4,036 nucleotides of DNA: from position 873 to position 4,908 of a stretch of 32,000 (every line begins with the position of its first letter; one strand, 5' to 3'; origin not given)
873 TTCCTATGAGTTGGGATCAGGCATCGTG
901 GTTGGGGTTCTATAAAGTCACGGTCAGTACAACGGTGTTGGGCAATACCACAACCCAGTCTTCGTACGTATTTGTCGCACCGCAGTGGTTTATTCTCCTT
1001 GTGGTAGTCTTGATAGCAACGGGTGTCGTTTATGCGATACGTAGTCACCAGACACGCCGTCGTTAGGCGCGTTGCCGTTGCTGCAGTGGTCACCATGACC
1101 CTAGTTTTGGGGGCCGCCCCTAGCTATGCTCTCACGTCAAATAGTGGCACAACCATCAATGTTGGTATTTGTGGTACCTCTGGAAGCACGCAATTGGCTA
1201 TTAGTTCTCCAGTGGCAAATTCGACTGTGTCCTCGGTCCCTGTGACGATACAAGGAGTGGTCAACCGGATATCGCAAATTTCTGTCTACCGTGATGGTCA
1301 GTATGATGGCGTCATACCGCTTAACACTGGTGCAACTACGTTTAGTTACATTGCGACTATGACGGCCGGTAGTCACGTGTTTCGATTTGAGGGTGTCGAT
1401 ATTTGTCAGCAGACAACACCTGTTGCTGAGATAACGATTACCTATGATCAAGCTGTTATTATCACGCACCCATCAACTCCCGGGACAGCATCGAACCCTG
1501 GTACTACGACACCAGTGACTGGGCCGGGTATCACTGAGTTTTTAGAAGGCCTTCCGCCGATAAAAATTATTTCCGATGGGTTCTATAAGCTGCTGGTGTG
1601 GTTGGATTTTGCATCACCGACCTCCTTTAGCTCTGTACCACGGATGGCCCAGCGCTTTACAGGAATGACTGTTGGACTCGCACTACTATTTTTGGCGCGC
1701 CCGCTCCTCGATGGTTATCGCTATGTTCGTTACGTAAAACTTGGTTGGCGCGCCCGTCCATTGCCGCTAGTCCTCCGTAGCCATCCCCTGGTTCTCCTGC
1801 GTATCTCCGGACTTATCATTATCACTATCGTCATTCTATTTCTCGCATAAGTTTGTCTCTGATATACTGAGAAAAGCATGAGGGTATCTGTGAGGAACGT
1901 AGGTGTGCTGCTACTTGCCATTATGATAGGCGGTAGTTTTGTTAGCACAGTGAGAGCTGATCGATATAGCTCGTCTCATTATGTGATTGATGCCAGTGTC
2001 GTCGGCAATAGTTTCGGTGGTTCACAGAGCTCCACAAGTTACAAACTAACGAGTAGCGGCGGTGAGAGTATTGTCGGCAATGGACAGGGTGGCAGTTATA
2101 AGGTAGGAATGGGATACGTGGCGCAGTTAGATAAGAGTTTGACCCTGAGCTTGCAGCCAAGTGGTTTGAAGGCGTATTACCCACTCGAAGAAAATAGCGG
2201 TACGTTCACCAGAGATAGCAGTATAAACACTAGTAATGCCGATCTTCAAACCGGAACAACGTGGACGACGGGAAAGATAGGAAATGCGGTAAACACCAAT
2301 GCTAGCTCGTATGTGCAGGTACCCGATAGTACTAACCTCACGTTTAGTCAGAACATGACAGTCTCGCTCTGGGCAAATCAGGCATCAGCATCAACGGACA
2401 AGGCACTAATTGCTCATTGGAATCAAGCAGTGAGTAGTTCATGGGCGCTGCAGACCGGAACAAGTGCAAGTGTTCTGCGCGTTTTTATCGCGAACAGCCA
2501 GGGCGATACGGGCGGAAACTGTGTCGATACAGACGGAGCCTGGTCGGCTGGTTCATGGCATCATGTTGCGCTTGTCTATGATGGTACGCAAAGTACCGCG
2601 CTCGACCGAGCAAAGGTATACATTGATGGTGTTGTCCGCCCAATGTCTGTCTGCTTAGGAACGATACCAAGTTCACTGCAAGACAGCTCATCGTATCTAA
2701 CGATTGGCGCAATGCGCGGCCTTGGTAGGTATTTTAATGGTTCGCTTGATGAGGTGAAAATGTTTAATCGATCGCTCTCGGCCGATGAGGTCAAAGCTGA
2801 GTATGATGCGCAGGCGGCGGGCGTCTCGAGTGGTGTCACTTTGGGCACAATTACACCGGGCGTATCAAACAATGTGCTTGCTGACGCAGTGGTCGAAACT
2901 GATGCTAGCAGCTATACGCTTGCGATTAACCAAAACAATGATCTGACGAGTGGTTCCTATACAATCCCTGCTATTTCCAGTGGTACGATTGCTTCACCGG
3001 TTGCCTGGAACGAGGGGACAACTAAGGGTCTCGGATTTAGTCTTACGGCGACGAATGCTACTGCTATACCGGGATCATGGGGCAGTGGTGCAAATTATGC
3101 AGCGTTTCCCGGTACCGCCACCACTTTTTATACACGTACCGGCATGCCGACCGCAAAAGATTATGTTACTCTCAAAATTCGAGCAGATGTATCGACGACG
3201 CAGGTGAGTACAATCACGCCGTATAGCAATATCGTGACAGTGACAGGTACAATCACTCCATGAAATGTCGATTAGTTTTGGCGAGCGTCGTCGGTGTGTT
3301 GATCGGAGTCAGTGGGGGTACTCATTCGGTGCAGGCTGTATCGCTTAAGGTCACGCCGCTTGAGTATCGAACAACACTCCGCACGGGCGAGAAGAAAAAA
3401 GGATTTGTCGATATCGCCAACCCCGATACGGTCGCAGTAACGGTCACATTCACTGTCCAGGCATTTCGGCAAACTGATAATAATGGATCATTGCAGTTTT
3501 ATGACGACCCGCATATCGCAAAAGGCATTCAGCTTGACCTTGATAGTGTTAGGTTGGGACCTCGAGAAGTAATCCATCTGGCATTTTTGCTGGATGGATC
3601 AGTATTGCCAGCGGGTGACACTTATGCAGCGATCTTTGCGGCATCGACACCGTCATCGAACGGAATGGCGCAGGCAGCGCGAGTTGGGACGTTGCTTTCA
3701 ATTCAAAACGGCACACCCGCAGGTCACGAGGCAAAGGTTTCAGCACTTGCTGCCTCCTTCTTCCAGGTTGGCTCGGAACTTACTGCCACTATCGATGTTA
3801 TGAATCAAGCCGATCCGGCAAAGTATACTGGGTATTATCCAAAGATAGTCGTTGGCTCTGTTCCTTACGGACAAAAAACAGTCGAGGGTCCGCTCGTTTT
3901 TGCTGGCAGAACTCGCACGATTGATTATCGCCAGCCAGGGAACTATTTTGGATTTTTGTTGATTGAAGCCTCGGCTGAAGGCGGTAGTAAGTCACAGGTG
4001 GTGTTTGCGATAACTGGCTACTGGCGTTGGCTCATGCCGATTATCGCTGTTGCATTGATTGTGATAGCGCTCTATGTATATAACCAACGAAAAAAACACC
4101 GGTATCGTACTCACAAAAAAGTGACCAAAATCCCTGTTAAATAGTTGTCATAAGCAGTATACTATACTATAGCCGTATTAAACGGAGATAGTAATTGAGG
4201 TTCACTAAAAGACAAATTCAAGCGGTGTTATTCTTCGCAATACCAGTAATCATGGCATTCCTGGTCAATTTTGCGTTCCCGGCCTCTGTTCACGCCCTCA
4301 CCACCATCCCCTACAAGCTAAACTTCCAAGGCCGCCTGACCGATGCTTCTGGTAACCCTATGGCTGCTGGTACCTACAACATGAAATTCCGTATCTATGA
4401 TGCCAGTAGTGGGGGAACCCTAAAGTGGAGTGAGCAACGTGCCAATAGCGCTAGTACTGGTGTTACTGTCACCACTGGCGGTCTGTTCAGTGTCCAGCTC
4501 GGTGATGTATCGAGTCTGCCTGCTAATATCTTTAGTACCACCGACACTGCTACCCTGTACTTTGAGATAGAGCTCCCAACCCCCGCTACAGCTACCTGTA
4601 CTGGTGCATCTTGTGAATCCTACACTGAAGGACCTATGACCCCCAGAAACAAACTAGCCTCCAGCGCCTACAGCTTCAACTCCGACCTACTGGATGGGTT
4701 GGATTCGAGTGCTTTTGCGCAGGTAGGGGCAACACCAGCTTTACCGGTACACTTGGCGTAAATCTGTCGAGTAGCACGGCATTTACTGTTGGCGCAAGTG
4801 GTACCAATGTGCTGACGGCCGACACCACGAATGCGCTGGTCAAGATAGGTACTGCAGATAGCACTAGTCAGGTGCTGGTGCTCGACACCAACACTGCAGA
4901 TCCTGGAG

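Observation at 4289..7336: Perfect 444-bp direct repeat gives two neighbouring adhesin genes an identical mature N-terminal module on different signal peptides and bodies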

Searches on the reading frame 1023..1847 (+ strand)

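Call 38: search_protein_families(library=ncbifam, proteins=[window:1023-1847:+], max_evalue=0.01)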
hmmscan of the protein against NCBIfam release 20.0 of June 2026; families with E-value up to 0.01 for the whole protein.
window:1023-1847:+ (275 aa): 1 family
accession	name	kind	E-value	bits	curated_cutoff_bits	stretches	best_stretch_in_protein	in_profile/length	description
NF058578.1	CPR_pilus_PamR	equivalog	0.00046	19.1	300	1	18-145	14-142/297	pilus system RbmA-like protein PamR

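Call 39: search_protein_families(library=pfam, proteins=[window:1023-1847:+], max_evalue=0.01)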
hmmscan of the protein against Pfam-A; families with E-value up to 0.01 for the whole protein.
window:1023-1847:+ (275 aa): 1 family
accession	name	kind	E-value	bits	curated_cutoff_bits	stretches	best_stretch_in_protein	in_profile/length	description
PF09136.16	Glucodextran_B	-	2.5e-06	27.7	27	1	57-121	2-75/83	Glucodextranase, domain B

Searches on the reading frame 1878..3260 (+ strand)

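Call 11: search_protein_families(library=pfam, proteins=[window:1878-3260:+], max_evalue=0.01)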
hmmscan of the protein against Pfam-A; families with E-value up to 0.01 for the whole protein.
window:1878-3260:+ (461 aa): 1 family
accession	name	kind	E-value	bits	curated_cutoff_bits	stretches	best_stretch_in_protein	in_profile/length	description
PF13385.13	Laminin_G_3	-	4.5e-26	92.3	27.6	1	142-306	3-151/151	Concanavalin A-like lectin/glucanases superfamily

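Call 12: search_protein_families(library=ncbifam, proteins=[window:1878-3260:+], max_evalue=0.01)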
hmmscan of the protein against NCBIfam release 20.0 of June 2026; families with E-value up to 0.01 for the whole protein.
window:1878-3260:+ (461 aa): 2 families
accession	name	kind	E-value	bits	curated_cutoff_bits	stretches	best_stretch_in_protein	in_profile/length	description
NF052521.1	TafC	equivalog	1.5e-10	40.7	410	1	137-317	194-368/373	TafC family fimbrial protein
NF058579.1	CPR_pilus_PamT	equivalog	2.4e-07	30.4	240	1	10-95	7-92/241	CPR-type pilus protein PamT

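Call 60: search_protein_families(library=phrogs, proteins=[window:1878-3260:+], max_evalue=0.001)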
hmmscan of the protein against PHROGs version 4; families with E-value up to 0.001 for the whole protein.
window:1878-3260:+ (461 aa): 4 families
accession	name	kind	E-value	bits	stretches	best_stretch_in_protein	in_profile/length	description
phrog_18503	-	unknown function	9e-17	61.7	1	94-316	501-714/844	-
phrog_19943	-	head and packaging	7.7e-09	34.7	1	43-353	372-655/1227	virion structural protein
phrog_14220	-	unknown function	2.6e-08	34.3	1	100-174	10-83/401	-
phrog_21223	-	unknown function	4.3e-07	29.7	0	226-305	99-176/710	-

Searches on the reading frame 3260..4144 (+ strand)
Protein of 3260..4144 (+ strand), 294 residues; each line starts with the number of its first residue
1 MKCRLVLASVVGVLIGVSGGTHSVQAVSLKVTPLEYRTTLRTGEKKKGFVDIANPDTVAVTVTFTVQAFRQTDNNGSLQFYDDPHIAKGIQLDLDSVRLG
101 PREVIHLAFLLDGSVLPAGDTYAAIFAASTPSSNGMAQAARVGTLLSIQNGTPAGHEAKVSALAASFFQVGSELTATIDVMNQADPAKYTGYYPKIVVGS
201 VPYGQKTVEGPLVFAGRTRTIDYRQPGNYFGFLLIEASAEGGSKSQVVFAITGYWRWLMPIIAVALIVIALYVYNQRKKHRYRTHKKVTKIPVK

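Call 11: search_protein_families(library=pfam, proteins=[window:3260-4141:+], max_evalue=0.01)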
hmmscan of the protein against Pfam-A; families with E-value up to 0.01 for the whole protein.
window:3260-4141:+ (294 aa): 0 families

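Call 12: search_protein_families(library=ncbifam, proteins=[window:3260-4141:+], max_evalue=0.01)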
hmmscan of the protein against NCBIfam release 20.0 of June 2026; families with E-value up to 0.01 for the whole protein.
window:3260-4141:+ (294 aa): 0 families

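Call 21: find_encoding_contigs(protein=window:3260-4144:+, flank=10000, max_places=10)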
Protein window:3260-4144:+ (294 aa): 23 contigs read that carry it; 10 places shown.
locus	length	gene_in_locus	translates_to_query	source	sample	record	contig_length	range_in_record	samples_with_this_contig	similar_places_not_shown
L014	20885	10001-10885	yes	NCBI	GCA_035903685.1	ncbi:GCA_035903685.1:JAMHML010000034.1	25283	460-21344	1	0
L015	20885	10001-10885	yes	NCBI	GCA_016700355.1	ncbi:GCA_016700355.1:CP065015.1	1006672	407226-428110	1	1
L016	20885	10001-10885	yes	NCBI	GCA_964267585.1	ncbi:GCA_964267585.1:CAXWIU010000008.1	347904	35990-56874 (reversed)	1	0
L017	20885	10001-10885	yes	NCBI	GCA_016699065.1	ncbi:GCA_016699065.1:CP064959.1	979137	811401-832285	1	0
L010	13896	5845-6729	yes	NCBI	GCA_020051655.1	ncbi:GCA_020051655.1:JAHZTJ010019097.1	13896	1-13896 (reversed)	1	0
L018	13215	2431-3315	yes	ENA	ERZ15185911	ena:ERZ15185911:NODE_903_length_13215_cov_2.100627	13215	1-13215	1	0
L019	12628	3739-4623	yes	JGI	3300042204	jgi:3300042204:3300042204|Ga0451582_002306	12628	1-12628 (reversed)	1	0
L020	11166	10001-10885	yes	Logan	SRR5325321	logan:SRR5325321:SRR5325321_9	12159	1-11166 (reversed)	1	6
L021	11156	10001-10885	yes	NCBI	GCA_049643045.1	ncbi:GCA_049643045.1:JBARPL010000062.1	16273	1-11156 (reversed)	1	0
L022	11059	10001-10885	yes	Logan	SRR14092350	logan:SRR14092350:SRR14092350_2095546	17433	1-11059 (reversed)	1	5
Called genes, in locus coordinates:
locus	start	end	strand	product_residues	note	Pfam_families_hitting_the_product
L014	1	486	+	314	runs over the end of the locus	?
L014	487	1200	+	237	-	PF00702:Hydrolase, PF12710:HAD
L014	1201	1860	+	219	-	PF01327:Pep_deformylase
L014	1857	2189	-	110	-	PF03819:MazG (weak)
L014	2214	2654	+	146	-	PF00692:dUTPase, PF22769:DCD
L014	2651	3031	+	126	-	-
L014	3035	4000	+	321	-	-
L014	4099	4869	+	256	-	-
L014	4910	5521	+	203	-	-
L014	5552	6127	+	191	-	PF00702:Hydrolase, PF13419:HAD_2, PF13242:Hydrolase_like (weak)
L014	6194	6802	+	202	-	-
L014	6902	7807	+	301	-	-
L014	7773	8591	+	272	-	-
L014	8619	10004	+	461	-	PF13385:Laminin_G_3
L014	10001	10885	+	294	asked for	-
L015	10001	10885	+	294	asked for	-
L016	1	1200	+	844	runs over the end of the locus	PF02739:5_3_exonuc_N, PF01367:5_3_exonuc, PF00476:DNA_pol_A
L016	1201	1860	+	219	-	PF01327:Pep_deformylase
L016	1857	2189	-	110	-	PF03819:MazG (weak)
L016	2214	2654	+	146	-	PF00692:dUTPase, PF22769:DCD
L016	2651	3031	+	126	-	-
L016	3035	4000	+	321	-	-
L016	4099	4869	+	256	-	-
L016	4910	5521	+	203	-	-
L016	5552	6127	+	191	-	PF00702:Hydrolase, PF13419:HAD_2, PF13242:Hydrolase_like (weak)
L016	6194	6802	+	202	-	-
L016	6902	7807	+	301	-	-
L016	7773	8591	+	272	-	-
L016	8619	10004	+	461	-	PF13385:Laminin_G_3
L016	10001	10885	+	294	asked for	-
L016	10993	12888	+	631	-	PF22237:SO2946-like_C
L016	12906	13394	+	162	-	-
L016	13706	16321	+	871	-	PF05694:SBP56 (faint), PF08309:LVIVD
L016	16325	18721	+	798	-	-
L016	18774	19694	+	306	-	-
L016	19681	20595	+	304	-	PF01149:Fapy_DNA_glyco, PF06831:H2TH, PF06827:zf-FPG_IleRS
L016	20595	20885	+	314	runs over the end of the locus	PF21694:DNA_pol3_delta_C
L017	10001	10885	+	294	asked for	-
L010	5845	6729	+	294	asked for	-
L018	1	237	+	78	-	?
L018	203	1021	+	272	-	-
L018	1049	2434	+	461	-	PF13385:Laminin_G_3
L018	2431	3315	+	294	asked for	-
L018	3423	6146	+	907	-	PF05694:SBP56 (faint), PF08309:LVIVD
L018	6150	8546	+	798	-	-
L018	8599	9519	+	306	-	-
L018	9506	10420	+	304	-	PF01149:Fapy_DNA_glyco, PF06831:H2TH, PF06827:zf-FPG_IleRS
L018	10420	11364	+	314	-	PF21694:DNA_pol3_delta_C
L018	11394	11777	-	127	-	-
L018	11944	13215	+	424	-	?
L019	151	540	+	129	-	-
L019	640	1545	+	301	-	-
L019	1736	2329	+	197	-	-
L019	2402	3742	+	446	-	PF13385:Laminin_G_3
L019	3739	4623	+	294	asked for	-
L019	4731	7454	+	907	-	PF05694:SBP56 (faint), PF08309:LVIVD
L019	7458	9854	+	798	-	-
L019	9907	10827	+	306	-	-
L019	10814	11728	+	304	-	PF01149:Fapy_DNA_glyco, PF06831:H2TH, PF06827:zf-FPG_IleRS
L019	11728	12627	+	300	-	?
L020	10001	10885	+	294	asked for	-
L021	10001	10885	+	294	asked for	-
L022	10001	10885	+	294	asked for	-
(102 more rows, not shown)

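Call 38: search_protein_families(library=ncbifam, proteins=[L016:10993-12885:+], max_evalue=0.01)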
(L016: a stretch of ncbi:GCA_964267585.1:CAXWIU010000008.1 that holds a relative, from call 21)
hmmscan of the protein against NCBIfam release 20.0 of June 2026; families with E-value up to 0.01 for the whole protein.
L016:10993-12885:+ (631 aa): 1 family
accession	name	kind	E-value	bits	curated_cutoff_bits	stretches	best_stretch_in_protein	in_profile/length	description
NF053851.1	Bdello_MAT_N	subfamily_domain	1.4e-05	25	60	1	15-91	9-81/162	mosaic adhesive trimer family chimeric fiber protein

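Call 39: search_protein_families(library=pfam, proteins=[L016:10993-12885:+], max_evalue=0.01)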
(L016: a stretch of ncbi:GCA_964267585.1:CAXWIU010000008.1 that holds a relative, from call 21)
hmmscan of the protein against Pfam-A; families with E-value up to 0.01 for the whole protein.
L016:10993-12885:+ (631 aa): 1 family
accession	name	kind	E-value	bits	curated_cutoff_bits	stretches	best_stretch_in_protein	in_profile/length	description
PF22237.3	SO2946-like_C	-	1.5e-41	142.5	27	1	449-619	1-163/163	SO2946-like, C-terminal domain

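Call 60: search_protein_families(library=phrogs, proteins=[L016:10993-12885:+, window:3260-4141:+], max_evalue=0.001)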
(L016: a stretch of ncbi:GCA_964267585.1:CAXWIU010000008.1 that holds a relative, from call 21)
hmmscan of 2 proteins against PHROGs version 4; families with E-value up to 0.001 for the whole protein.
L016:10993-12885:+ (631 aa): 0 families

window:3260-4141:+ (294 aa): 0 families

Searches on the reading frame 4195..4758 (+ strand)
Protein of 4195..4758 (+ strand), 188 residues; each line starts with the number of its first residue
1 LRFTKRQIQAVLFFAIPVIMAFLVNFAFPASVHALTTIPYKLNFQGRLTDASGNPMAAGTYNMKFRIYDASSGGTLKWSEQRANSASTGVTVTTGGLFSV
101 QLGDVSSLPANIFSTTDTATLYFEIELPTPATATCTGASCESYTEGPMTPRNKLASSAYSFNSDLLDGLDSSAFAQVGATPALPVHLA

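Call 11: search_protein_families(library=pfam, proteins=[window:4195-4758:+], max_evalue=0.01)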
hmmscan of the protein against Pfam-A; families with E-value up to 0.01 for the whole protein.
window:4195-4758:+ (188 aa): 0 families

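Call 12: search_protein_families(library=ncbifam, proteins=[window:4195-4758:+], max_evalue=0.01)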
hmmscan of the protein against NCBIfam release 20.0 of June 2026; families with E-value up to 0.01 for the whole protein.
window:4195-4758:+ (188 aa): 1 family
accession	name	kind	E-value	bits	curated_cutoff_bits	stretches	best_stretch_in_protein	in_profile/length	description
NF053851.1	Bdello_MAT_N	subfamily_domain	4.2e-08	33.2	60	1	32-115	8-81/162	mosaic adhesive trimer family chimeric fiber protein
